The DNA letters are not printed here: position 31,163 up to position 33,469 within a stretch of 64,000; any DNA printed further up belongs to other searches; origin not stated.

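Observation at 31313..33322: Single 669-aa ORF fusing a PfkB-family kinase to a class I (Schiff-base) fructose-bisphosphate aldolase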

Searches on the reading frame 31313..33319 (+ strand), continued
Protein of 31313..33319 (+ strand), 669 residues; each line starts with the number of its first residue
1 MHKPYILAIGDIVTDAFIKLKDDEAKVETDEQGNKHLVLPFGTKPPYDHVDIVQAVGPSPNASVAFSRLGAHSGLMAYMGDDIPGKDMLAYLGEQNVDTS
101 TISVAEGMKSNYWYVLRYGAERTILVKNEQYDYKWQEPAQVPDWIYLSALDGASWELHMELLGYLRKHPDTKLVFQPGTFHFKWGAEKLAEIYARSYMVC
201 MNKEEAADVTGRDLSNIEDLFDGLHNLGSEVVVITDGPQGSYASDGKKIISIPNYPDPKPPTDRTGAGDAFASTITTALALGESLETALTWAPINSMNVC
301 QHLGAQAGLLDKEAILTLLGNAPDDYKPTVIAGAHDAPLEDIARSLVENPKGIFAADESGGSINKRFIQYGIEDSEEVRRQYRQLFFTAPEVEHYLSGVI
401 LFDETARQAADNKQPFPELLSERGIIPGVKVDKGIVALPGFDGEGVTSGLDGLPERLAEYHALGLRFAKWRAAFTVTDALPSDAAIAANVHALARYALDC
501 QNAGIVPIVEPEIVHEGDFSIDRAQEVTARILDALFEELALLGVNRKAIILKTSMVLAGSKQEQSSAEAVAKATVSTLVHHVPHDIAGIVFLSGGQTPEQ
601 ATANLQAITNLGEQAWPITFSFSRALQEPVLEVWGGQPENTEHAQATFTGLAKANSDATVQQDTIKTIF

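Call 6: find_homologous_proteins(query=window:31313-33319:+, max_evalue=1e-10)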
Query window:31313-33319:+ (669 aa): 1787 proteins with E <= 1e-10 among 8000 candidates; the best 120 are listed.
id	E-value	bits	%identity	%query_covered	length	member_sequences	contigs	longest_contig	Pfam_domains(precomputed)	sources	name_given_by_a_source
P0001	0.0e+0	1508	99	100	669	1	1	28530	PF08543.18,PF00294.30,PF00274.26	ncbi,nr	ncbi:fructose-bisphosphate aldolase class I [Candidatus Saccharibacteria bacterium]|nr:fructose-bisp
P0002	0.0e+0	1508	99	100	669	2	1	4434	PF08543.18,PF00294.30,PF00274.26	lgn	-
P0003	0.0e+0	1437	93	100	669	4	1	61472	PF08543.18,PF00294.30,PF00274.26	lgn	-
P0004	0.0e+0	1340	87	99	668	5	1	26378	PF08543.18,PF00294.30,PF00274.26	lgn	-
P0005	0.0e+0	1332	86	99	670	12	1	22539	PF08543.18,PF00294.30,PF00274.26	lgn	-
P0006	0.0e+0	1325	86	100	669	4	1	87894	PF08543.18,PF00294.30,PF00274.26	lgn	-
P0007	0.0e+0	1284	84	100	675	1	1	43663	PF08543.18,PF00294.30,PF00274.26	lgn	-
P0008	0.0e+0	1278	84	100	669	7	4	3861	PF08543.18,PF00294.30,PF00274.26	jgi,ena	-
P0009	0.0e+0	1269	82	100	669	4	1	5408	PF08543.18,PF00294.30,PF00274.26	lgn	-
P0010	0.0e+0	1269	84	99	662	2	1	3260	PF08543.18,PF00294.30,PF00274.26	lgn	-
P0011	0.0e+0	1254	81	100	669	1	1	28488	PF08543.18,PF00294.30,PF00274.26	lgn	-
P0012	0.0e+0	1252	82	100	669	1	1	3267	PF08543.18,PF00294.30,PF00274.26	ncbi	-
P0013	0.0e+0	1243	83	99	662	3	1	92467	PF00294.30,PF00274.26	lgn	-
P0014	0.0e+0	1243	81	99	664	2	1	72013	PF08543.18,PF00294.30,PF00274.26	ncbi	-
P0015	0.0e+0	1194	79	99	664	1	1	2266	PF08543.18,PF00294.30,PF00274.26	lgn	-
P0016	0.0e+0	1179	78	99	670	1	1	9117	PF08543.18,PF00294.30,PF00274.26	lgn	-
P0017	0.0e+0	1114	74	99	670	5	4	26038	PF08543.18,PF00294.30,PF00274.26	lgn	-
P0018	0.0e+0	1104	73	99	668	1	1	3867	PF00294.30,PF00274.26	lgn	-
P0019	0.0e+0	1103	72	99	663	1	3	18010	PF08543.18,PF00294.30,PF00274.26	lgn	-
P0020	0.0e+0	1101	72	99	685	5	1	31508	PF00294.30,PF00274.26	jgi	-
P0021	0.0e+0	1068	70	98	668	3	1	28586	PF00294.30,PF00274.26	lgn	-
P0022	0.0e+0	1059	71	99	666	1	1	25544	PF00294.30,PF00274.26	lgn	-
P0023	0.0e+0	1057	69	100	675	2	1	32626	PF00294.30,PF00274.26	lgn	-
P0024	0.0e+0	1048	69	99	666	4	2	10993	PF08543.18,PF00294.30,PF00274.26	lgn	-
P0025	0.0e+0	1030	68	100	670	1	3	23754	PF08543.18,PF00294.30,PF00274.26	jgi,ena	jgi:fructose-bisphosphate aldolase class I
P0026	1.9e-287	973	66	99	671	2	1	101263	PF08543.18,PF00294.30,PF00274.26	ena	-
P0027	1.6e-279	947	65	99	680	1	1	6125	PF08543.18,PF00294.30,PF00274.26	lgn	-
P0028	5.2e-246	836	80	68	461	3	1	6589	PF08543.18,PF00294.30,PF00274.26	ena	-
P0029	1.7e-229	782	54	97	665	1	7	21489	PF00294.30,PF00274.26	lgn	-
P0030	1.2e-208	713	52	99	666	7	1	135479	PF00294.30,PF00274.26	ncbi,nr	ncbi:MAG: fructose-bisphosphate aldolase class I [Candidatus Saccharibacteria bacterium]|nr:fructose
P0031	1.3e-157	544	71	48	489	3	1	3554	PF00294.30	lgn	-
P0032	1.2e-154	534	69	49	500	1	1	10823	PF08543.18,PF00294.30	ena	-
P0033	1.5e-154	534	69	48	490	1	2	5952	PF08543.18,PF00294.30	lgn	-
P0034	2.5e-154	533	70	49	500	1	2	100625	PF08543.18,PF00294.30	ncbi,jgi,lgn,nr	ncbi:MAG TPA: carbohydrate kinase family protein [Candidatus Saccharimonadales bacterium]|jgi:riboki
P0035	3.8e-154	533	70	48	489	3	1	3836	PF08543.18,PF00294.30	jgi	jgi:sugar/nucleoside kinase (ribokinase family)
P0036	5.6e-154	532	70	49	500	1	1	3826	PF08543.18,PF00294.30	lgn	-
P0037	6.6e-154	532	70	49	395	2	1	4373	PF08543.18,PF00294.30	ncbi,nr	ncbi:MAG: hypothetical protein JWM07_103, partial [Candidatus Saccharibacteria bacterium]|nr:hypothe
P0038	1.5e-153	531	69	49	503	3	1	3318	PF08543.18,PF00294.30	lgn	-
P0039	2.0e-153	530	69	49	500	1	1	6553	PF08543.18,PF00294.30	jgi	jgi:ribokinase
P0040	2.8e-153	530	70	49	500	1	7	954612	PF08543.18,PF00294.30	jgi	jgi:ribokinase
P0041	3.3e-153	529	69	49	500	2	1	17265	PF08543.18,PF00294.30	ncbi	-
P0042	5.1e-153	529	69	49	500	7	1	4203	PF08543.18,PF00294.30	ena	-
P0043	7.8e-153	528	69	49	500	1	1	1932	PF08543.18,PF00294.30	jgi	jgi:sugar/nucleoside kinase (ribokinase family)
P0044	4.1e-152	526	69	49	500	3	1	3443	PF08543.18,PF00294.30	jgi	jgi:ribokinase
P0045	4.9e-152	526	70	49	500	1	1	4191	PF08543.18,PF00294.30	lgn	-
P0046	8.1e-152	525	69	49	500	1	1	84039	PF08543.18,PF00294.30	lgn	-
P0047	1.3e-151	524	71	49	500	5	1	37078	PF08543.18,PF00294.30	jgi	jgi:ribokinase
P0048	2.1e-151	523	70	49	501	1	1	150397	PF08543.18,PF00294.30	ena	-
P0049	3.5e-151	523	69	49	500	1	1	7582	PF08543.18,PF00294.30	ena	-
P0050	1.5e-150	521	68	49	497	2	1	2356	PF08543.18,PF00294.30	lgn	-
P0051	1.9e-150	520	69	49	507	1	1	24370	PF00294.30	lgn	-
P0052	2.0e-150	520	69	49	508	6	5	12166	PF08543.18,PF00294.30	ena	-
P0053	3.2e-150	520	69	49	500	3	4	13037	PF08543.18,PF00294.30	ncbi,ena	-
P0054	3.2e-150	520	69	48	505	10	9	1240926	PF08543.18,PF00294.30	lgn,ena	-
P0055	3.9e-150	519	70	48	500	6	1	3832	PF08543.18,PF00294.30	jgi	jgi:sugar/nucleoside kinase (ribokinase family)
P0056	4.1e-150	519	69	49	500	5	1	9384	PF08543.18,PF00294.30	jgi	jgi:ribokinase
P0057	7.6e-150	518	70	48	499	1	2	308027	PF08543.18,PF00294.30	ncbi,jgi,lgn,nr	ncbi:carbohydrate kinase family protein [Candidatus Saccharibacteria bacterium]|nr:carbohydrate kina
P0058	8.9e-150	518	68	50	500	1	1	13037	PF08543.18,PF00294.30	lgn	-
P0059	1.6e-149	517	68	49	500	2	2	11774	PF08543.18,PF00294.30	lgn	-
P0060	3.0e-149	516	68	49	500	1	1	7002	PF00294.30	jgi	jgi:ribokinase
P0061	4.0e-149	516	68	49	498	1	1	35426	PF00294.30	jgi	-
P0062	8.8e-149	515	70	49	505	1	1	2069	PF08543.18,PF00294.30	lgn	-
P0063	4.7e-148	512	67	49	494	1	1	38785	PF08543.18,PF00294.30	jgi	-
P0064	5.4e-148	512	67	49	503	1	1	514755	PF08543.18,PF00294.30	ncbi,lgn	-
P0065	9.0e-148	511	68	49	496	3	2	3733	PF08543.18,PF00294.30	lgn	-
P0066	1.2e-147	511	68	48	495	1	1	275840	PF08543.18,PF00294.30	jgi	jgi:sugar/nucleoside kinase (ribokinase family)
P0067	2.0e-147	510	68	49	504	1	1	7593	PF08543.18,PF00294.30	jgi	jgi:ribokinase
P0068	2.0e-147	510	66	49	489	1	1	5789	PF00294.30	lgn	-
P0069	2.4e-147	510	66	49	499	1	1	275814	PF08543.18,PF00294.30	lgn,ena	-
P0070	2.6e-147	510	68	49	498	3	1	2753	PF00294.30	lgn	-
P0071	3.1e-147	510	69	48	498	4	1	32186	PF08543.18,PF00294.30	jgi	-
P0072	3.3e-147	510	67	49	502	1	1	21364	PF08543.18,PF00294.30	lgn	-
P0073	4.5e-147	509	68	49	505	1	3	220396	PF00294.30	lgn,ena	-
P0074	4.5e-147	509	66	49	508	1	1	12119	PF08543.18,PF00294.30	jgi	jgi:sugar/nucleoside kinase (ribokinase family)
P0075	7.8e-147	508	68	49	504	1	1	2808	PF08543.18,PF00294.30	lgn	-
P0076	1.2e-146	508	67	49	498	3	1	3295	PF00294.30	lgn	-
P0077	1.6e-146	507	68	48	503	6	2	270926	PF08543.18,PF00294.30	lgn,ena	-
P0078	1.7e-146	507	66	49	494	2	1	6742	PF08543.18,PF00294.30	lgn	-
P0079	2.1e-146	507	69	49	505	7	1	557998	PF08543.18,PF00294.30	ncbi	ncbi:MAG: carbohydrate kinase family protein [Candidatus Saccharimonadales bacterium]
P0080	2.3e-146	507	68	48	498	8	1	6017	PF00294.30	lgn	-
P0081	2.9e-146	507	67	49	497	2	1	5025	PF08543.18,PF00294.30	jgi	-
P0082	3.1e-146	506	66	49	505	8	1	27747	PF08543.18,PF00294.30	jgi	jgi:ribokinase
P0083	3.9e-146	506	68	49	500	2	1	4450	PF08543.18,PF00294.30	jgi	jgi:ribokinase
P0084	4.3e-146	506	67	48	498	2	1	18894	PF08543.18,PF00294.30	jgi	jgi:ribokinase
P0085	6.3e-146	505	68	49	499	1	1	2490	PF08543.18,PF00294.30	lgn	-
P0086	6.6e-146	505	67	49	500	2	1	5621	PF08543.18,PF00294.30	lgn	-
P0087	7.7e-146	505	68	49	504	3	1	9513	PF08543.18,PF00294.30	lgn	-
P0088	7.7e-146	505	68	49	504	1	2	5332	PF08543.18,PF00294.30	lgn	-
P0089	7.8e-146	505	66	49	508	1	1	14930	PF08543.18,PF00294.30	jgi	jgi:sugar/nucleoside kinase (ribokinase family)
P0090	1.1e-145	505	67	48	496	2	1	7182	PF08543.18,PF00294.30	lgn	-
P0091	1.2e-145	504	67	49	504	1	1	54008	PF08543.18,PF00294.30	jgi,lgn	jgi:ribokinase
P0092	1.7e-145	504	66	49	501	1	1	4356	PF08543.18,PF00294.30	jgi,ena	-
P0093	1.7e-145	504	69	48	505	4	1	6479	PF08543.18,PF00294.30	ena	-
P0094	1.7e-145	504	67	48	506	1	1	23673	PF00294.30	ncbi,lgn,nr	ncbi:carbohydrate kinase family protein [Candidatus Saccharibacteria bacterium]|nr:carbohydrate kina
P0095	2.8e-145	503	68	49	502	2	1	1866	PF08543.18,PF00294.30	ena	-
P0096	2.9e-145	503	67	49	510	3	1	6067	PF00294.30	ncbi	-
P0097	3.7e-145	503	68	49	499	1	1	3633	PF00294.30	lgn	-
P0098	5.0e-145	502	67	49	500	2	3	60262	PF08543.18,PF00294.30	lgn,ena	-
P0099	5.3e-145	502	67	48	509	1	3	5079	PF08543.18,PF00294.30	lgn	-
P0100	6.7e-145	502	66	49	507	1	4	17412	PF08543.18,PF00294.30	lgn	-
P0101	7.6e-145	502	67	49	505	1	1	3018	PF08543.18,PF00294.30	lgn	-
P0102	9.2e-145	502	66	49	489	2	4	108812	PF08543.18,PF00294.30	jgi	-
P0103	9.6e-145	502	66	49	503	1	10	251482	PF08543.18,PF00294.30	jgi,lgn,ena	-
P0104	1.1e-144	501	66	49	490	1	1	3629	PF08543.18,PF00294.30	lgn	-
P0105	1.1e-144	501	66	49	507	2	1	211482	PF00294.30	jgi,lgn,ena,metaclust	metaclust:\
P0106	1.3e-144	501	68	48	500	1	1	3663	PF08543.18,PF00294.30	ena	-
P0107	2.1e-144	500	66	49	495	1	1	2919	PF08543.18,PF00294.30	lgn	-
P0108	3.9e-144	500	65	49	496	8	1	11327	PF08543.18,PF00294.30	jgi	jgi:ribokinase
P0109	4.2e-144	499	67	48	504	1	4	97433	PF00294.30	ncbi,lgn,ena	-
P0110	4.9e-144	499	68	48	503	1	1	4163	PF08543.18,PF00294.30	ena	-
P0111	6.0e-144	499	68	49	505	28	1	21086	PF08543.18,PF00294.30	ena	-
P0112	6.3e-144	499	66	49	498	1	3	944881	PF08543.18,PF00294.30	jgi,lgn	-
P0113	7.5e-144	499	68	49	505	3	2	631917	PF08543.18,PF00294.30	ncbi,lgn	ncbi:5-dehydro-2-deoxygluconokinase [compost metagenome]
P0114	1.3e-143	498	66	48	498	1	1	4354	PF08543.18,PF00294.30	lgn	-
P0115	1.5e-143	498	67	49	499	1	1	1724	PF08543.18,PF00294.30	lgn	-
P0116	1.7e-143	497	67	49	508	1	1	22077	PF00294.30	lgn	-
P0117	1.8e-143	497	65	49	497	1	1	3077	PF08543.18,PF00294.30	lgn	-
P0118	2.2e-143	497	66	49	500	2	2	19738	PF00294.30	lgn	-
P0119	2.7e-143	497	66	49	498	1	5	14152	PF08543.18,PF00294.30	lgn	-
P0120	3.1e-143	497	66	49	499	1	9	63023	PF08543.18,PF00294.30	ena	-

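Call 16: find_encoding_contigs(protein=P0040, flank=6000, max_places=3)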
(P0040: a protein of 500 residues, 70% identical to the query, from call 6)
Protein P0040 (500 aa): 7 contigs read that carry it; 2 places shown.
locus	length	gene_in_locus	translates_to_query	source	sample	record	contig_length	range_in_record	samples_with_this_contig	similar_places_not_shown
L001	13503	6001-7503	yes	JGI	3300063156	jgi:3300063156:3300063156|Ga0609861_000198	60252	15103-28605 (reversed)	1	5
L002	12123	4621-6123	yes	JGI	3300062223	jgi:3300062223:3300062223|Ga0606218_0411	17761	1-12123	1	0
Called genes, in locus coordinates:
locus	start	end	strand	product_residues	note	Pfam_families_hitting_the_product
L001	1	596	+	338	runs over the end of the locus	PF00044:Gp_dh_N, PF02800:Gp_dh_C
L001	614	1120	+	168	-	PF02502:LacAB_rpiB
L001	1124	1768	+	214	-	PF00834:Ribul_P_3_epim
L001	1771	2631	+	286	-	PF13292:DXP_synthase_N, PF00456:Transketolase_N, PF00676:E1_dh (weak)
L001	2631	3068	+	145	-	-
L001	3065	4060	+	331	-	PF02779:Transket_pyr, PF02780:Transketolase_C, PF22613:Transketolase_C_1 (weak)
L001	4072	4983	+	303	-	PF01116:F_bP_aldolase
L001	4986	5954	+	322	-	PF00294:PfkB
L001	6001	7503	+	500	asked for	PF00294:PfkB, PF08543:Phos_pyr_kin (faint)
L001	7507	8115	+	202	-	PF18306:LDcluster4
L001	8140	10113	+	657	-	PF00270:DEAD (faint), PF04851:ResIII, PF17757:UvrB_inter, PF27431:UvrB_3rd, PF00271:Helicase_C, PF12344:UvrB, PF02151:UVR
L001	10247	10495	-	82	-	-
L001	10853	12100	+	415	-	PF04851:ResIII (weak), PF00270:DEAD, PF16203:ERCC3_RAD25_C (weak), PF00271:Helicase_C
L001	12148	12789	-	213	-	PF00406:ADK, PF13207:AAA_17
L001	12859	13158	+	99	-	PF02686:GatC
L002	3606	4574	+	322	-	PF00294:PfkB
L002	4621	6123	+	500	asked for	PF00294:PfkB, PF08543:Phos_pyr_kin (faint)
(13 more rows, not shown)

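Call 17: find_encoding_contigs(protein=P0054, flank=6000, max_places=3)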
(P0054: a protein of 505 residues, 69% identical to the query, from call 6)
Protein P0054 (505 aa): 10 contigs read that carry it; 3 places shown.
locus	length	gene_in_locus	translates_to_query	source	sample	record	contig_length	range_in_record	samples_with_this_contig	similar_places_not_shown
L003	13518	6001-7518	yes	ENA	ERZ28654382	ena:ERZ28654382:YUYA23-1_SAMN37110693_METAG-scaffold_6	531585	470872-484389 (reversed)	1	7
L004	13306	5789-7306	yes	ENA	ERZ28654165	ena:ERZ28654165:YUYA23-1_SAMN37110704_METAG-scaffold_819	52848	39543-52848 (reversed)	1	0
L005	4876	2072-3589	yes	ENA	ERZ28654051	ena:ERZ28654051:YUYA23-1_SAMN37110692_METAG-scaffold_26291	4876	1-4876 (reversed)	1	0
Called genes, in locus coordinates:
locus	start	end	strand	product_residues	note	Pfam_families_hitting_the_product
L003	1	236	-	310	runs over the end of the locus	PF06325:PrmA (weak), PF13649:Methyltransf_25 (weak), PF13847:Methyltransf_31 (weak)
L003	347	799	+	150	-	PF02502:LacAB_rpiB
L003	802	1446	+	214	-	PF00834:Ribul_P_3_epim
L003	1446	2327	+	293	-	PF00456:Transketolase_N, PF13292:DXP_synthase_N (faint), PF00676:E1_dh (weak)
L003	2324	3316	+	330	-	PF02779:Transket_pyr, PF02780:Transketolase_C, PF22613:Transketolase_C_1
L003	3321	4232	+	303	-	PF01116:F_bP_aldolase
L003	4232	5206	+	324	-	PF00294:PfkB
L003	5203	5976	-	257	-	-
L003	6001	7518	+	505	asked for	PF00294:PfkB, PF08543:Phos_pyr_kin (weak)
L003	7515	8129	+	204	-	PF18306:LDcluster4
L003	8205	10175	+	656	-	PF00270:DEAD (faint), PF04851:ResIII, PF17757:UvrB_inter, PF27431:UvrB_3rd, PF00271:Helicase_C, PF12344:UvrB, PF02151:UVR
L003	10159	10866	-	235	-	-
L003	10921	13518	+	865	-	PF13365:Trypsin_2 (weak)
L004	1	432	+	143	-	?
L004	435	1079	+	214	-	PF00834:Ribul_P_3_epim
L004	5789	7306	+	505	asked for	PF00294:PfkB, PF08543:Phos_pyr_kin (weak)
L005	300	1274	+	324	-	PF00294:PfkB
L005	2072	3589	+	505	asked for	PF00294:PfkB, PF08543:Phos_pyr_kin (weak)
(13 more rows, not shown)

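Call 18: find_encoding_contigs(protein=P0030, flank=6000, max_places=2)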
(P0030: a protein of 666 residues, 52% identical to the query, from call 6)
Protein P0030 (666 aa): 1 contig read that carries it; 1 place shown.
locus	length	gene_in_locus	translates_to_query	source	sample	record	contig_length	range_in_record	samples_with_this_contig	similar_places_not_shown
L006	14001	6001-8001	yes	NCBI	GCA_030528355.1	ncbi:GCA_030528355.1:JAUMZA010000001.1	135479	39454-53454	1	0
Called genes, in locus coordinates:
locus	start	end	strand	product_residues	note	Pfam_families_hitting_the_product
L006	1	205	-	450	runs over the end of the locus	PF18073:Zn_ribbon_LapB, PF13481:AAA_25, PF03796:DnaB_C (weak), PF06745:ATPase, PF23442:DUF7125, PF13604:AAA_30 (faint), PF13541:ChlI, PF05362:Lon_C (weak)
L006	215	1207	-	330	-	-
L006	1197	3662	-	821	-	PF02861:Clp_N, PF13191:AAA_16 (weak), PF00004:AAA, PF17871:AAA_lid_9, PF00004:AAA, PF07724:AAA_2, PF07728:AAA_5, PF10431:ClpB_D2-small, +6 more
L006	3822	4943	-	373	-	PF08529:NusA_N, PF00575:S1, PF13184:KH_NusA_1st, PF07650:KH_2 (weak), PF26594:KH_NusA_2nd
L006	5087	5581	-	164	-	-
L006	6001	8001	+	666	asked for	PF00294:PfkB, PF00274:Glycolytic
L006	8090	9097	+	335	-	PF02492:cobW, PF07683:CobW_C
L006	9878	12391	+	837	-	PF17900:Peptidase_M1_N, PF01433:Peptidase_M1, PF11838:ERAP1_C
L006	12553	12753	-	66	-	-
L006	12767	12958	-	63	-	-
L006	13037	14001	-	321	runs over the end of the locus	PF01351:RNase_HII, PF02021:UPF0102, PF08378:NERD (weak)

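Call 26: search_protein_families(library=pfam, proteins=[P0034], max_evalue=1)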
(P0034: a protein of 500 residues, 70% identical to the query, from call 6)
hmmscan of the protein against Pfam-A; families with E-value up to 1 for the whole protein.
P0034 (500 aa): 2 families
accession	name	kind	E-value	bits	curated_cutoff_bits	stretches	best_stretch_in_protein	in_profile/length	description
PF00294.29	PfkB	-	1.1e-34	120.6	25.8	1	228-477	40-299/302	pfkB family carbohydrate kinase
PF08543.17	Phos_pyr_kin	-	1.4e-05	25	27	1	360-460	116-224/246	Phosphomethylpyrimidine kinase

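Call 34: find_related_loci(query=window:31313-33319:+, collection=genome_contigs, flank=10000)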
Query window:31313-33319:+ (669 aa) in genome_contigs; peptide patterns used: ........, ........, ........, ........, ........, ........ (x = any residue, [..] = any of these).
54 stretches matched a pattern; 12 encode a relative of the query (tblastn E <= 1e-3); 12 distinct loci.
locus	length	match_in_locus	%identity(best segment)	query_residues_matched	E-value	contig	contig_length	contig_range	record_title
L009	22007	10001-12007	83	1-669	0e+0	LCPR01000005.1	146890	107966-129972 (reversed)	MAG: Candidatus Saccharibacteria bacterium GW2011_GWC2_48_9 UY35_C0005, whole genome shotgun sequence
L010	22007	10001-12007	83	1-669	0e+0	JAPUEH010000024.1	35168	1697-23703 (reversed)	MAG: Candidatus Saccharibacteria bacterium isolate labscale reactor_MAG20 NODE_891_length_35168_cov_8.145473, whole geno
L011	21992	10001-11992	81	1-664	0e+0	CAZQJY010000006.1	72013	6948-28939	MAG TPA_asm: uncultured Candidatus Saccharibacteria bacterium isolate SRP344714_co1_231 genome assembly, contig: NODE_82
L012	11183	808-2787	79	1-660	0e+0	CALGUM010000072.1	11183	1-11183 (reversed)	MAG TPA_asm: uncultured Candidatus Saccharibacteria bacterium isolate SRR3901695_bin.43_CONCOCT_v1.1_MAG genome assembly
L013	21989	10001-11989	52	1-661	0e+0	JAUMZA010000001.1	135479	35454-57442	MAG: Candidatus Saccharibacteria bacterium isolate S17M_Sa_60 NODE_46_length_135479_cov_7.260375, whole genome shotgun s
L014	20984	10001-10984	47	4-332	7e-92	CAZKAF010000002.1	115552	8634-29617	MAG TPA_asm: uncultured Candidatus Saccharibacteria bacterium isolate SRP344714_co1_229 genome assembly, contig: NODE_38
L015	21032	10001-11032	46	4-332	6e-83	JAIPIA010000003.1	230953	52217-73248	MAG: Candidatus Paceibacterota bacterium isolate Tobar12.5m-G42 Tobar12-5m-C31, whole genome shotgun sequence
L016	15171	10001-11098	44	4-327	1e-80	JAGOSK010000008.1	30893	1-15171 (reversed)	MAG: Candidatus Paceibacterota bacterium isolate Gw_Eff_bin_316 Gw_Eff_2756_length_30893_cov_25.041409, whole genome sho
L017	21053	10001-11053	42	2-333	9e-76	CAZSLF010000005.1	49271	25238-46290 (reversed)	MAG TPA_asm: uncultured Candidatus Saccharibacteria bacterium isolate SRP286056_co1_598 genome assembly, contig: NODE_69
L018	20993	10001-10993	44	6-323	1e-74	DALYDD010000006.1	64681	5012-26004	MAG TPA_asm: Candidatus Paceibacterota bacterium isolate CTOTU14218 NODE_80_length_64681_cov_4.028920, whole genome shot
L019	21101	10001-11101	43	6-323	4e-73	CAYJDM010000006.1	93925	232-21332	MAG TPA_asm: uncultured Candidatus Saccharibacteria bacterium isolate ERP123247_co1_51 genome assembly, contig: NODE_100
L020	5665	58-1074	43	6-331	2e-72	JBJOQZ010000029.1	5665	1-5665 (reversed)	MAG: Candidatus Parcubacteria bacterium isolate yakimariver_2019_sw_WHONDRS-S19S_0060_B_bin.61 scaffold_30069, whole gen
